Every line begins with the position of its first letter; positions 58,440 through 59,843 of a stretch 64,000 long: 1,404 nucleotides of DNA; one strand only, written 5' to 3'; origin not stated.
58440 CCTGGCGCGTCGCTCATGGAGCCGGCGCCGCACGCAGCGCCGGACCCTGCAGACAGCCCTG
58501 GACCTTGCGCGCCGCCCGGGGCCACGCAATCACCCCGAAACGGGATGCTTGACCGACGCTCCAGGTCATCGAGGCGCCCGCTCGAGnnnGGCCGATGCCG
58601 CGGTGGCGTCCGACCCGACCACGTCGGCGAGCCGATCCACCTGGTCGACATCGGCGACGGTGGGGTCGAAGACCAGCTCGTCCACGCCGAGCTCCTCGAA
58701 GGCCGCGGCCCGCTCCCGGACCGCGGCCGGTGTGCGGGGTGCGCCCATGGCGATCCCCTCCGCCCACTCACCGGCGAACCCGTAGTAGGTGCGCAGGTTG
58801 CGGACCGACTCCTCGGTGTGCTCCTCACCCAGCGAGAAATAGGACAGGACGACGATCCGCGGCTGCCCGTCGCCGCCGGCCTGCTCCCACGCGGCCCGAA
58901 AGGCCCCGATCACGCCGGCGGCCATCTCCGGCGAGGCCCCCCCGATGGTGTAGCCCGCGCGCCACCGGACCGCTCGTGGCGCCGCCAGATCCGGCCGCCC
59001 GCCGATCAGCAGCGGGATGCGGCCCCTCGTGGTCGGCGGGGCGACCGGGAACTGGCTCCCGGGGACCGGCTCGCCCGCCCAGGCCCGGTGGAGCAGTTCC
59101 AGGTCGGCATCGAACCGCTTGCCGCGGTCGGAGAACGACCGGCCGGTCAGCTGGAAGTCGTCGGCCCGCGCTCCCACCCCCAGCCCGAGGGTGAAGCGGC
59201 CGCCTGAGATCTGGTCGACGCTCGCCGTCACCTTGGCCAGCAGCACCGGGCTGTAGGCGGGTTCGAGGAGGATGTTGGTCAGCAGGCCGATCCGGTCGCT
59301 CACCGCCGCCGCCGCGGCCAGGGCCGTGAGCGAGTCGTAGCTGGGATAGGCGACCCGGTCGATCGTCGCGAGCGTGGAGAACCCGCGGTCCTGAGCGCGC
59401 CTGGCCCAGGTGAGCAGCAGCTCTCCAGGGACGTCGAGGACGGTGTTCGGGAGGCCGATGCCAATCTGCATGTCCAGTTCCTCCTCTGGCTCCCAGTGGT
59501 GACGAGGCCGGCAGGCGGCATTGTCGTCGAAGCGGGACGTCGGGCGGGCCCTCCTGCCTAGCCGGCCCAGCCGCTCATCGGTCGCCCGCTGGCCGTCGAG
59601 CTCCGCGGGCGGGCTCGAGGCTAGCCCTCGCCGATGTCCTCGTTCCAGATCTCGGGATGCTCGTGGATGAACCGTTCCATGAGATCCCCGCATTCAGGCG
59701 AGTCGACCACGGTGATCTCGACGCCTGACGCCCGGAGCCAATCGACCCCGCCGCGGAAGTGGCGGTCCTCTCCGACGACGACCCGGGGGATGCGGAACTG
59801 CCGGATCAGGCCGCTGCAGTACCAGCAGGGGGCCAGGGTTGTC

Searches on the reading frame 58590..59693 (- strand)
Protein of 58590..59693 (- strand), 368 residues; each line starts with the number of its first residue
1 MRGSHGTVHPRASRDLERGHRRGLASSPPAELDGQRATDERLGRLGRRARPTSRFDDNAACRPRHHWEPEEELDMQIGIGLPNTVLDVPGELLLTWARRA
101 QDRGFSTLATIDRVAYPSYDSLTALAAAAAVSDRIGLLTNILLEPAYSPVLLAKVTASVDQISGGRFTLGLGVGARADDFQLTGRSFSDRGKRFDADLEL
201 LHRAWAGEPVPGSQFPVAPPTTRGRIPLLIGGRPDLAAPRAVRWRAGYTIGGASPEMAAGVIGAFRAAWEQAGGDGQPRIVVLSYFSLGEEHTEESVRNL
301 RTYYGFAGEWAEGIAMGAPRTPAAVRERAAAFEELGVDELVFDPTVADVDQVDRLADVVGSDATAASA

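Call 32: search_protein_families(library=pfam, proteins=[window:58590-59693:-], max_evalue=0.0001)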
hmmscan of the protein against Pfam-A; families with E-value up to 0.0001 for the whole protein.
window:58590-59693:- (368 aa): 1 family
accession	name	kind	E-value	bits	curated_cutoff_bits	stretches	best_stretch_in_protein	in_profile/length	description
PF00296.26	Bac_luciferase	-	2.5e-30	106.4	27.9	1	93-338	25-289/314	Luciferase-like monooxygenase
